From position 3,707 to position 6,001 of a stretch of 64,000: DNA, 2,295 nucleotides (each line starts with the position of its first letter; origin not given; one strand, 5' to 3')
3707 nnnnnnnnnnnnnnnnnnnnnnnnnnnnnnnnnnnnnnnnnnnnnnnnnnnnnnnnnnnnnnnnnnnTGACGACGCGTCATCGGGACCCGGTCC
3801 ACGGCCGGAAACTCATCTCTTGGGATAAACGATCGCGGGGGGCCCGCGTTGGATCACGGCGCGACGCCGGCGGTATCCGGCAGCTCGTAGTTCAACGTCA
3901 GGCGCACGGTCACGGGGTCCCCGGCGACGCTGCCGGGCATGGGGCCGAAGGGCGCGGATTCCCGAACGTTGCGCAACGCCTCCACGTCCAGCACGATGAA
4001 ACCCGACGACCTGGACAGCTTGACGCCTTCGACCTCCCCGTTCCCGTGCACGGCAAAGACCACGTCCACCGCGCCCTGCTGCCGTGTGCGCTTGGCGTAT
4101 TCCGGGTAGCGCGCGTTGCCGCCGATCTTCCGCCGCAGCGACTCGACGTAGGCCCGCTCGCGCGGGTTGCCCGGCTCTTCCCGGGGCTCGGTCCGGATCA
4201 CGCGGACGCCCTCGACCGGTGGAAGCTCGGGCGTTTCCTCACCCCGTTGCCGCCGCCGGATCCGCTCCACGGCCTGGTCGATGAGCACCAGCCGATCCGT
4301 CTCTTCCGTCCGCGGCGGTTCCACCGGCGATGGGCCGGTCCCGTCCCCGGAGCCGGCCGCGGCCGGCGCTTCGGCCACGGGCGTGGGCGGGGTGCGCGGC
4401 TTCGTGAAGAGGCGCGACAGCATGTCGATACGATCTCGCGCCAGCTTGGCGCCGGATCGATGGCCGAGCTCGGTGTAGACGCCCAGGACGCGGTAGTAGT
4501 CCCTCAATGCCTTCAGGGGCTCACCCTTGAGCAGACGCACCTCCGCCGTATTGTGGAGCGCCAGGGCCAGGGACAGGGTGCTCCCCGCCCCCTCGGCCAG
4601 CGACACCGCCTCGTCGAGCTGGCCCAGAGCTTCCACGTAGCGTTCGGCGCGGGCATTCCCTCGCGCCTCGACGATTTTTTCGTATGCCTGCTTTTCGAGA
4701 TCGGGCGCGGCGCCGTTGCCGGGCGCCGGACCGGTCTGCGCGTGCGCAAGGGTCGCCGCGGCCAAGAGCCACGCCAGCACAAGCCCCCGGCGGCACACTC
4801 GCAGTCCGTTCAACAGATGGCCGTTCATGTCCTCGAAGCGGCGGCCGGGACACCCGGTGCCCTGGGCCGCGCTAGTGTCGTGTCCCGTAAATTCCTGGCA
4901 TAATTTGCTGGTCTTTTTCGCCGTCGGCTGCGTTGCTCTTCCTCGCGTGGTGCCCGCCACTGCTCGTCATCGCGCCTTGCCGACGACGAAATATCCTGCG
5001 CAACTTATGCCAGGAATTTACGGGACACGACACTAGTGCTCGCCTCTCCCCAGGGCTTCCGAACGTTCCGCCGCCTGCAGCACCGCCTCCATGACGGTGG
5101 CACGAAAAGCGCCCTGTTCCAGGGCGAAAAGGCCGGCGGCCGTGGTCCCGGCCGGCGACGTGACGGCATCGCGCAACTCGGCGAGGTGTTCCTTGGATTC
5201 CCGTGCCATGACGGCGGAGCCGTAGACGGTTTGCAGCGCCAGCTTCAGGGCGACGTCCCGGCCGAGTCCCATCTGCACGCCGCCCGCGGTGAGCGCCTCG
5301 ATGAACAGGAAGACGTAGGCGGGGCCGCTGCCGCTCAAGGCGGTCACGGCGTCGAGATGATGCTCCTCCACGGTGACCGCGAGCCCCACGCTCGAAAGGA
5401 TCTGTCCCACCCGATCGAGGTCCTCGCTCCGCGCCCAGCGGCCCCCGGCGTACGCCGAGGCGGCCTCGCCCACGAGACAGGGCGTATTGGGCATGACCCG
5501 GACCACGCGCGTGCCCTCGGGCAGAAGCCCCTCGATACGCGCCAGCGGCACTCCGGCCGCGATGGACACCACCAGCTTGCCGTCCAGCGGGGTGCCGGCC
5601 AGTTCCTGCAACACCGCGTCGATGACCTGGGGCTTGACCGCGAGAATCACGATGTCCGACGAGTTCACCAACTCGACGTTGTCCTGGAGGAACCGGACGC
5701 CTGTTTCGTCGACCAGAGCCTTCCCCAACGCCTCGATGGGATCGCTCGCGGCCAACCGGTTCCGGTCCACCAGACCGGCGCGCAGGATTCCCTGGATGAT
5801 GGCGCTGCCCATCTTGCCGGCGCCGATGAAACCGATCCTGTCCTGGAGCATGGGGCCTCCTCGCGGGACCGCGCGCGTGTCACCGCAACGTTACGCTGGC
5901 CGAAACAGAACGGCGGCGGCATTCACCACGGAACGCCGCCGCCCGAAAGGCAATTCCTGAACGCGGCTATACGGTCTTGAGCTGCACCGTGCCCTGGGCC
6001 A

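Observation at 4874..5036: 163-bp MITE-like element with 32-bp perfect terminal inverted repeats between proC and the TonB-domain gene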

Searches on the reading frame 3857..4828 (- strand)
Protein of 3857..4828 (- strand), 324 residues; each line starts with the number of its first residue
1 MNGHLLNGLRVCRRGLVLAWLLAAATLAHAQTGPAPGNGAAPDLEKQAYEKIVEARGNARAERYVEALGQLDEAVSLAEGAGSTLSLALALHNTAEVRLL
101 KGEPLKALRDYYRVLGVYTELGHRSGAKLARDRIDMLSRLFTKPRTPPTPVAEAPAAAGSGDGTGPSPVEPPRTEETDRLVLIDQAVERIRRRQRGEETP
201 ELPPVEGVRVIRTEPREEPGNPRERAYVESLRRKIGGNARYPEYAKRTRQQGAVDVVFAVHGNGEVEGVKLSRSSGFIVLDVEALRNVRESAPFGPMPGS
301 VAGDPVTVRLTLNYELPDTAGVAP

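Call 69: search_protein_families(library=pfam, proteins=[window:3857-4828:-], max_evalue=0.00001)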
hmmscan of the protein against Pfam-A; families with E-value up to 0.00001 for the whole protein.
window:3857-4828:- (324 aa): 2 families
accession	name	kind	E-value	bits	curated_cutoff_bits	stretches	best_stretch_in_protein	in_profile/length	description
PF03544.19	TonB_C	-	2.4e-15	57.2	24.6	1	239-316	3-79/79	Gram-negative bacterial TonB protein C-terminal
PF13103.11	TonB_2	-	2.8e-06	27.8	22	1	225-308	2-83/85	TonB C terminal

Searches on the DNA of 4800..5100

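Call 24: search_rna_families(source=window, start=4800, end=5100, threshold=evalue, max_evalue=10, show_alignments=3)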
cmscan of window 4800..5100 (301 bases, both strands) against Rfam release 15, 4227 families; matches with E-value up to 10: 3.
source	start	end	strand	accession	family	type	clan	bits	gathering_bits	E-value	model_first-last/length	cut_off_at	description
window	4915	4992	+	RF03995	mir-7957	Gene; miRNA;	-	17.9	76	0.86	1-59/59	no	mir-7957 microRNA precursor family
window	4869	5063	-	RF01855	Plant_SRP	Gene;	CL00003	15.9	105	0.014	1-305/305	no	Plant signal recognition particle RNA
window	5039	5062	+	RF02224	sX5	Gene; sRNA;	-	15.2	50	0.79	14-37/49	no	Xanthomonadaceae sRNA sX5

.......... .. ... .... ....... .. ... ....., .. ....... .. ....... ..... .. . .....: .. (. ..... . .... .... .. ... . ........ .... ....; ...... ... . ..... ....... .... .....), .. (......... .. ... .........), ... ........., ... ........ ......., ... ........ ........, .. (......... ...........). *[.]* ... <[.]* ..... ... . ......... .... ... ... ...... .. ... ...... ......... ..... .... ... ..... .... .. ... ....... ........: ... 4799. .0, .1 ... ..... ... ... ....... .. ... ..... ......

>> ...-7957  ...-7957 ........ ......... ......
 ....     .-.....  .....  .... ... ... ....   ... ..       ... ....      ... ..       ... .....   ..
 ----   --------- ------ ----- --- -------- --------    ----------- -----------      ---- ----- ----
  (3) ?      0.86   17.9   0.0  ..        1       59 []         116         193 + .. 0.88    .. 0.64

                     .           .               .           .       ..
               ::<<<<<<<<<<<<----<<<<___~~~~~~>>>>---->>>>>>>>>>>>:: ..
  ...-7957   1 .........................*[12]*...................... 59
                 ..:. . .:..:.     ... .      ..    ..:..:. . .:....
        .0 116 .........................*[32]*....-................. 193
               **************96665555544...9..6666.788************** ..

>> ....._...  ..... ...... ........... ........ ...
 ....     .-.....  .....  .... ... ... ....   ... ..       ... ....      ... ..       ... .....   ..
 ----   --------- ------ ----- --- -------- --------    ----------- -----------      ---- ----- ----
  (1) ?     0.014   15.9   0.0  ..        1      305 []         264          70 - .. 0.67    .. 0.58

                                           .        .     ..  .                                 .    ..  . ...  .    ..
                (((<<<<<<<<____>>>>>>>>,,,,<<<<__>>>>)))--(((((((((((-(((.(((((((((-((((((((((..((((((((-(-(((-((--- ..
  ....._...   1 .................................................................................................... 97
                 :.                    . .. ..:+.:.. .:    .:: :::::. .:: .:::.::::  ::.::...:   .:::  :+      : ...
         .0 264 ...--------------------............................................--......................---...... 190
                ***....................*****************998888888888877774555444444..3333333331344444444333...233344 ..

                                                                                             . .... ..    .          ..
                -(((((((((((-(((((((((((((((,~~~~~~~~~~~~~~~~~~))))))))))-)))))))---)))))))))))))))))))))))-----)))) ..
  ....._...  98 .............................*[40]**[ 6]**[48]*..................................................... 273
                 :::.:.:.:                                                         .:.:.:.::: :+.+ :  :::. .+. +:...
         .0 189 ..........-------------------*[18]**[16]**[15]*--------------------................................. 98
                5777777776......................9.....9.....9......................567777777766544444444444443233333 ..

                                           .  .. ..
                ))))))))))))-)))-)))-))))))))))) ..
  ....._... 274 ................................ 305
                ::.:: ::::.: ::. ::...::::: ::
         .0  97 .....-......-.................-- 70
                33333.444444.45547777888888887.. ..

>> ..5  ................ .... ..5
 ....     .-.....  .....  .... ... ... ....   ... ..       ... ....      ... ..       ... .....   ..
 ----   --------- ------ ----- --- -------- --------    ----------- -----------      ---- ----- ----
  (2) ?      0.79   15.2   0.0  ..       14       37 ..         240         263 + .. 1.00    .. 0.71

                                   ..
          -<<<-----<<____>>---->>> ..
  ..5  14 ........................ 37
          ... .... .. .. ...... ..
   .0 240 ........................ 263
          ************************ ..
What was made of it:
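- On Rfam structured RNA families: In E-value mode the matches were an SRP model (15.9 bits against 105), a miRNA model (17.9 against 76) and sRNA sX5 (15.2 against 50, in the flank just outside the element), all far below threshold (call 24).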

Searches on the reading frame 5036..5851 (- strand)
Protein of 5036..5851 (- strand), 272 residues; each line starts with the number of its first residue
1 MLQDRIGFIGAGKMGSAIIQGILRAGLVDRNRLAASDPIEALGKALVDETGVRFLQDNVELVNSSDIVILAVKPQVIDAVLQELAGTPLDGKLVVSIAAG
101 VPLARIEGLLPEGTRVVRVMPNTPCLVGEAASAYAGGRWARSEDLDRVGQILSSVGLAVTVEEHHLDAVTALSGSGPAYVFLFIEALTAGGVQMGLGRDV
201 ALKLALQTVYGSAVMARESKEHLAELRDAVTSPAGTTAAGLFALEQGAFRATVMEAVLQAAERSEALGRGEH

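Call 14: find_encoding_contigs(protein=window:5036-5851:-, flank=10000, max_places=10)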
Protein window:5036-5851:- (272 aa): 15 contigs read that carry it; 8 places shown.
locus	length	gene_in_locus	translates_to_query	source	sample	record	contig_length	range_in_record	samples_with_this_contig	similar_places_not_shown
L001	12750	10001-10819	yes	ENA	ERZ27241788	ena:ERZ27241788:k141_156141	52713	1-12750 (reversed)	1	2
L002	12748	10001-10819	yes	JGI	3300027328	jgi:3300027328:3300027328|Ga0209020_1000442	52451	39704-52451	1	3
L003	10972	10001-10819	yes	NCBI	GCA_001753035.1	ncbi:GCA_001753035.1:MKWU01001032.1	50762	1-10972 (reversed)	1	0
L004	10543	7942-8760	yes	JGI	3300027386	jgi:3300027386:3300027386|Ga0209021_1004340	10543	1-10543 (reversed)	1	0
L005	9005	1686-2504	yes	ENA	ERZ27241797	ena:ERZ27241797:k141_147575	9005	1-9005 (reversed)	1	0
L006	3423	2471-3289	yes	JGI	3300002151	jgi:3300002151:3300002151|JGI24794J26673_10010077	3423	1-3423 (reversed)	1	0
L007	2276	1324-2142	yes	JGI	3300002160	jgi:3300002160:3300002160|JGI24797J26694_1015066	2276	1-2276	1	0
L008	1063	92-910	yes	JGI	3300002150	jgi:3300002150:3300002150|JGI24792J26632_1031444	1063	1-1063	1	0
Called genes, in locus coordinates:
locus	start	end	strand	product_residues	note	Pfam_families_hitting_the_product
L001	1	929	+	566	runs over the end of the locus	PF07969:Amidohydro_3, PF01979:Amidohydro_1 (weak)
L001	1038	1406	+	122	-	PF00355:Rieske, PF13806:Rieske_2 (weak)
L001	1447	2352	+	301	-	PF00762:Ferrochelatase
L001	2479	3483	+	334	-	PF13379:NMT1_2 (weak), PF09084:NMT1, PF12974:Phosphonate-bd (faint)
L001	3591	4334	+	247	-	PF01553:Acyltransferase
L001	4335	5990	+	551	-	PF00753:Lactamase_B, PF12706:Lactamase_B_2, PF22505:RNase_J_b_CASP, PF07521:RMMBL, PF17770:RNase_J_C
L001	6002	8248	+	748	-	PF13491:FtsK_4TM, PF17854:FtsK_alpha, PF01580:FtsK_SpoIIIE, PF09397:FtsK_gamma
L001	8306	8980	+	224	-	PF03548:LolA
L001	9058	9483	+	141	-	PF21157:DksA_N (weak), PF01258:zf-dskA_traR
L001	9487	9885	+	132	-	PF00190:Cupin_1 (weak), PF02311:AraC_binding (weak), PF07883:Cupin_2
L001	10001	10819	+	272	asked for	PF03446:NAD_binding_2 (weak), PF03807:F420_oxidored, PF14748:P5CR_dimer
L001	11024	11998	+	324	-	PF13103:TonB_2 (weak), PF03544:TonB_C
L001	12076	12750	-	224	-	?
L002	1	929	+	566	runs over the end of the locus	PF07969:Amidohydro_3, PF01979:Amidohydro_1 (weak)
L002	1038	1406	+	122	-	PF00355:Rieske, PF13806:Rieske_2 (weak)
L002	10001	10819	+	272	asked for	PF03446:NAD_binding_2 (weak), PF03807:F420_oxidored, PF14748:P5CR_dimer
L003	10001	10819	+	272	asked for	PF03446:NAD_binding_2 (weak), PF03807:F420_oxidored, PF14748:P5CR_dimer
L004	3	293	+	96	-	?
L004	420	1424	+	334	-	PF13379:NMT1_2 (weak), PF09084:NMT1, PF12974:Phosphonate-bd (faint)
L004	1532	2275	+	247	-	PF01553:Acyltransferase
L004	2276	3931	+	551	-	PF00753:Lactamase_B, PF12706:Lactamase_B_2, PF22505:RNase_J_b_CASP, PF07521:RMMBL, PF17770:RNase_J_C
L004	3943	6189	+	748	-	PF13491:FtsK_4TM, PF17854:FtsK_alpha, PF01580:FtsK_SpoIIIE, PF09397:FtsK_gamma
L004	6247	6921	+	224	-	PF03548:LolA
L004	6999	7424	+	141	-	PF21157:DksA_N (weak), PF01258:zf-dskA_traR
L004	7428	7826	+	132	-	PF00190:Cupin_1 (weak), PF02311:AraC_binding (weak), PF07883:Cupin_2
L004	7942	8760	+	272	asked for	PF03446:NAD_binding_2 (weak), PF03807:F420_oxidored, PF14748:P5CR_dimer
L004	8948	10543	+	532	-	?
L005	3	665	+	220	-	?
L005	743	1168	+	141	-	PF21157:DksA_N (weak), PF01258:zf-dskA_traR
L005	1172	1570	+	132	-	PF00190:Cupin_1 (weak), PF02311:AraC_binding (weak), PF07883:Cupin_2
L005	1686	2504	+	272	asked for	PF03446:NAD_binding_2 (weak), PF03807:F420_oxidored, PF14748:P5CR_dimer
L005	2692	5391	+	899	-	PF00111:Fer2 (weak), PF13510:Fer2_4, PF10588:NADH-G_4Fe-4S_3, PF22117:Fer4_Nqo3, PF04879:Molybdop_Fe4S4, PF00384:Molybdopterin, PF01568:Molydop_binding (weak)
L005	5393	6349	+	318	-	PF00146:NADHdh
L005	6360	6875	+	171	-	PF13183:Fer4_8 (faint), PF14697:Fer4_21 (faint), PF12797:Fer4_2 (faint), PF12800:Fer4_4 (faint), PF13237:Fer4_10, PF12838:Fer4_7, PF13187:Fer4_9 (weak), PF00037:Fer4, +2 more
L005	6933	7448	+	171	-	PF00499:Oxidored_q3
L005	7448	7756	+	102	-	PF00420:Oxidored_q2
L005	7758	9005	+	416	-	?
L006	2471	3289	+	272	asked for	PF03446:NAD_binding_2 (weak), PF03807:F420_oxidored, PF14748:P5CR_dimer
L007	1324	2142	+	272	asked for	PF03446:NAD_binding_2 (weak), PF03807:F420_oxidored, PF14748:P5CR_dimer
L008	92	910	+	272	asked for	PF03446:NAD_binding_2 (weak), PF03807:F420_oxidored, PF14748:P5CR_dimer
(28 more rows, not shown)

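Call 55: find_homologous_proteins(query=window:5036-5851:-, max_evalue=1e-60)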
Query window:5036-5851:- (272 aa): 2076 proteins with E <= 1e-60 among 8000 candidates; the best 120 are listed.
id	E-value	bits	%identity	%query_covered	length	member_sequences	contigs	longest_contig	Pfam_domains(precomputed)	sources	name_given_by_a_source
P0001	1.1e-160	551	98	100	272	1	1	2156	PF14748.12,PF03446.22,PF03807.24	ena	-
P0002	1.6e-160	550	98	100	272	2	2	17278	PF14748.12,PF03446.22,PF03807.24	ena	-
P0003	6.7e-155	532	94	100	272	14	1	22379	PF14748.12,PF03807.24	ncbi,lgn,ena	-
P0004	1.1e-150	518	92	100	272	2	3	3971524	PF14748.12,PF03446.22,PF03807.24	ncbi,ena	-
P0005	6.2e-149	512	91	100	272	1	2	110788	PF14748.12,PF03446.22,PF03807.24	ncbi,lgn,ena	-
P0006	8.9e-146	502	88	100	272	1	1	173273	PF14748.12,PF03807.24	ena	-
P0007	6.2e-145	499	90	100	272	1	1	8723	PF14748.12,PF03807.24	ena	-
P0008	6.9e-143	492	86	100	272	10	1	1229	PF14748.12,PF03807.24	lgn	-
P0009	1.6e-142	491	86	100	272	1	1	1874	PF14748.12,PF03807.24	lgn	-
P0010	2.5e-140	484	86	100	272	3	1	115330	PF14748.12,PF03807.24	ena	-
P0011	5.4e-140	483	84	100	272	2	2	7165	PF14748.12,PF03446.22,PF03807.24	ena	-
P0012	1.2e-139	482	85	100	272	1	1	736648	PF14748.12,PF03446.22,PF03807.24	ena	-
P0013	3.3e-139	480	85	100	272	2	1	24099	PF14748.12,PF03446.22,PF03807.24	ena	-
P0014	8.6e-139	479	86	100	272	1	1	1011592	PF14748.12,PF03807.24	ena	-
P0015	1.2e-138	479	83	100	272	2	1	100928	PF14748.12,PF03807.24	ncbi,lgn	-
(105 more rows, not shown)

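Call 56: find_encoding_contigs(protein=P0002, flank=1500, max_places=2)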
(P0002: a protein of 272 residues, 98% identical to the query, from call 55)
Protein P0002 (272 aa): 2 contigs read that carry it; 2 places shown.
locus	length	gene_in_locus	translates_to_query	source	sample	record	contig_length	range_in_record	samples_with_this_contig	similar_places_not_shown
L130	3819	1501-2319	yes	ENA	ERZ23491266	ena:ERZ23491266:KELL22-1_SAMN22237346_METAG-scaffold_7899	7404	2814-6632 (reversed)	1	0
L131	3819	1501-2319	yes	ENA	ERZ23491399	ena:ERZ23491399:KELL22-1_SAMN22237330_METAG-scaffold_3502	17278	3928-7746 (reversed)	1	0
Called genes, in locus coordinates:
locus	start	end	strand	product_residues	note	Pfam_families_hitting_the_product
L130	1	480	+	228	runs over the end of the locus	PF03548:LolA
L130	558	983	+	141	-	PF21157:DksA_N (weak), PF01258:zf-dskA_traR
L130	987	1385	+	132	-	PF00190:Cupin_1 (weak), PF02311:AraC_binding, PF07883:Cupin_2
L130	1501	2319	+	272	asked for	PF03446:NAD_binding_2 (faint), PF03807:F420_oxidored, PF14748:P5CR_dimer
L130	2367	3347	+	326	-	PF13103:TonB_2 (faint), PF03544:TonB_C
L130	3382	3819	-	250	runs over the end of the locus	PF07719:TPR_2 (faint), PF13432:TPR_16 (weak)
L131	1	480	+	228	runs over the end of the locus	PF03548:LolA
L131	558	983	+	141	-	PF21157:DksA_N (weak), PF01258:zf-dskA_traR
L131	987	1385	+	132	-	PF00190:Cupin_1 (weak), PF02311:AraC_binding, PF07883:Cupin_2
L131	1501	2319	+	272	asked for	PF03446:NAD_binding_2 (faint), PF03807:F420_oxidored, PF14748:P5CR_dimer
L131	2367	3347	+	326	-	PF13103:TonB_2 (weak), PF03544:TonB_C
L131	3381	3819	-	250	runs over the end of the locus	PF07719:TPR_2 (faint), PF13414:TPR_11 (faint), PF13432:TPR_16 (weak)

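Call 57: find_encoding_contigs(protein=P0003, flank=1500, max_places=2)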
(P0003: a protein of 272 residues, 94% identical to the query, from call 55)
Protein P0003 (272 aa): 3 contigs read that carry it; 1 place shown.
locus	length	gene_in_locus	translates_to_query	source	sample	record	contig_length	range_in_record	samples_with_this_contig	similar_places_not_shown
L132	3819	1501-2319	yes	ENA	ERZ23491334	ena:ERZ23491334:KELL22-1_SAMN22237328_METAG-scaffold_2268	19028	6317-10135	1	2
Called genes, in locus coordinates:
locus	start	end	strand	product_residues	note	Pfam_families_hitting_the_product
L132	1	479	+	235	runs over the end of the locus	PF03548:LolA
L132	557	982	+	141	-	PF21157:DksA_N (weak), PF01258:zf-dskA_traR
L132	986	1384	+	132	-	PF00190:Cupin_1 (weak), PF02311:AraC_binding, PF07883:Cupin_2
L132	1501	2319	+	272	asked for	PF03807:F420_oxidored, PF14748:P5CR_dimer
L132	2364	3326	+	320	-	PF13103:TonB_2 (weak), PF03544:TonB_C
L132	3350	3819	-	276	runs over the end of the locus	PF07719:TPR_2 (faint), PF13432:TPR_16 (weak)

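Call 58: find_encoding_contigs(protein=P0004, flank=1500, max_places=2)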
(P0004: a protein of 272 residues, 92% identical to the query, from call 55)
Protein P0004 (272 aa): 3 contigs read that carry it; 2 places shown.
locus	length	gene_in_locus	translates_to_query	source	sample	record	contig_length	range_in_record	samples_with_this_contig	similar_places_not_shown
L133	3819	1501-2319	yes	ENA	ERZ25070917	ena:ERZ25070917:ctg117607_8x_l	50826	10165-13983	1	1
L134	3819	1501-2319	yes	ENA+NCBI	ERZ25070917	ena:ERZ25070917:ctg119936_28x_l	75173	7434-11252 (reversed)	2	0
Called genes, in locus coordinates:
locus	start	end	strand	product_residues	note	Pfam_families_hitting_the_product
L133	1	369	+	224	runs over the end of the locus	PF03548:LolA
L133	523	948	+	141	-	PF21157:DksA_N (weak), PF01258:zf-dskA_traR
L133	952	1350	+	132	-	PF00190:Cupin_1 (weak), PF02311:AraC_binding, PF07883:Cupin_2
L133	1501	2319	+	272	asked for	PF03446:NAD_binding_2 (faint), PF03807:F420_oxidored, PF14748:P5CR_dimer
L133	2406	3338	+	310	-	PF13424:TPR_12 (weak), PF03544:TonB_C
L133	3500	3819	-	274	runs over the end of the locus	PF07719:TPR_2 (faint), PF13432:TPR_16 (weak), PF13414:TPR_11 (faint)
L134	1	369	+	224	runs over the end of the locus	PF03548:LolA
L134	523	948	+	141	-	PF21157:DksA_N (weak), PF01258:zf-dskA_traR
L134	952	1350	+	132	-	PF00190:Cupin_1 (faint), PF02311:AraC_binding, PF07883:Cupin_2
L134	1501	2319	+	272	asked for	PF03446:NAD_binding_2 (faint), PF03807:F420_oxidored, PF14748:P5CR_dimer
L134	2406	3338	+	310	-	PF13424:TPR_12 (weak), PF03544:TonB_C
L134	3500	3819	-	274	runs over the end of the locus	PF07719:TPR_2 (faint), PF13181:TPR_8 (faint), PF13432:TPR_16 (weak), PF13414:TPR_11 (weak)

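Call 59: find_encoding_contigs(protein=P0005, flank=1500, max_places=2)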
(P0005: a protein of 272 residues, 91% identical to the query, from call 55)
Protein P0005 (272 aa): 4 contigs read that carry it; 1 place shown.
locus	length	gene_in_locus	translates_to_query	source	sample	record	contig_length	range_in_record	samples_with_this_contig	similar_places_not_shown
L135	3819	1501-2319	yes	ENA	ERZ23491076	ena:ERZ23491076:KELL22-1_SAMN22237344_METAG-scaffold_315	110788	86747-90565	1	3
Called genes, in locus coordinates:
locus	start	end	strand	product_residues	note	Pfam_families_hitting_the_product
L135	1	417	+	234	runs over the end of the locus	PF03548:LolA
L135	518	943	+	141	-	PF21157:DksA_N (weak), PF01258:zf-dskA_traR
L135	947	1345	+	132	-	PF00190:Cupin_1 (weak), PF02311:AraC_binding (weak), PF07883:Cupin_2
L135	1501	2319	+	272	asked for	PF03446:NAD_binding_2 (weak), PF03807:F420_oxidored, PF14748:P5CR_dimer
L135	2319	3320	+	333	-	PF13424:TPR_12 (faint), PF03544:TonB_C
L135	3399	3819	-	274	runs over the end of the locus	PF07719:TPR_2 (faint), PF14559:TPR_19 (faint)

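Call 60: find_encoding_contigs(protein=P0006, flank=1500, max_places=2)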
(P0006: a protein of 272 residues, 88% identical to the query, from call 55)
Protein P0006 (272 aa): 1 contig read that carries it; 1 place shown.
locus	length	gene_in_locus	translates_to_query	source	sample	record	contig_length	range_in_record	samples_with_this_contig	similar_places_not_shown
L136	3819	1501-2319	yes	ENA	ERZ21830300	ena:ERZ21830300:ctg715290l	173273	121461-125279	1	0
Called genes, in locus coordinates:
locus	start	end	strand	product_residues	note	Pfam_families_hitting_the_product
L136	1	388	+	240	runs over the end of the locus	PF03548:LolA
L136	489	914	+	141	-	PF21157:DksA_N (weak), PF01258:zf-dskA_traR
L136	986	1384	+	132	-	PF00190:Cupin_1 (weak), PF02311:AraC_binding (weak), PF07883:Cupin_2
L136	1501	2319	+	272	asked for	PF03807:F420_oxidored, PF14748:P5CR_dimer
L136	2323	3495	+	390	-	PF13424:TPR_12 (weak), PF03544:TonB_C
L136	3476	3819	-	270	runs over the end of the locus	PF07719:TPR_2 (faint)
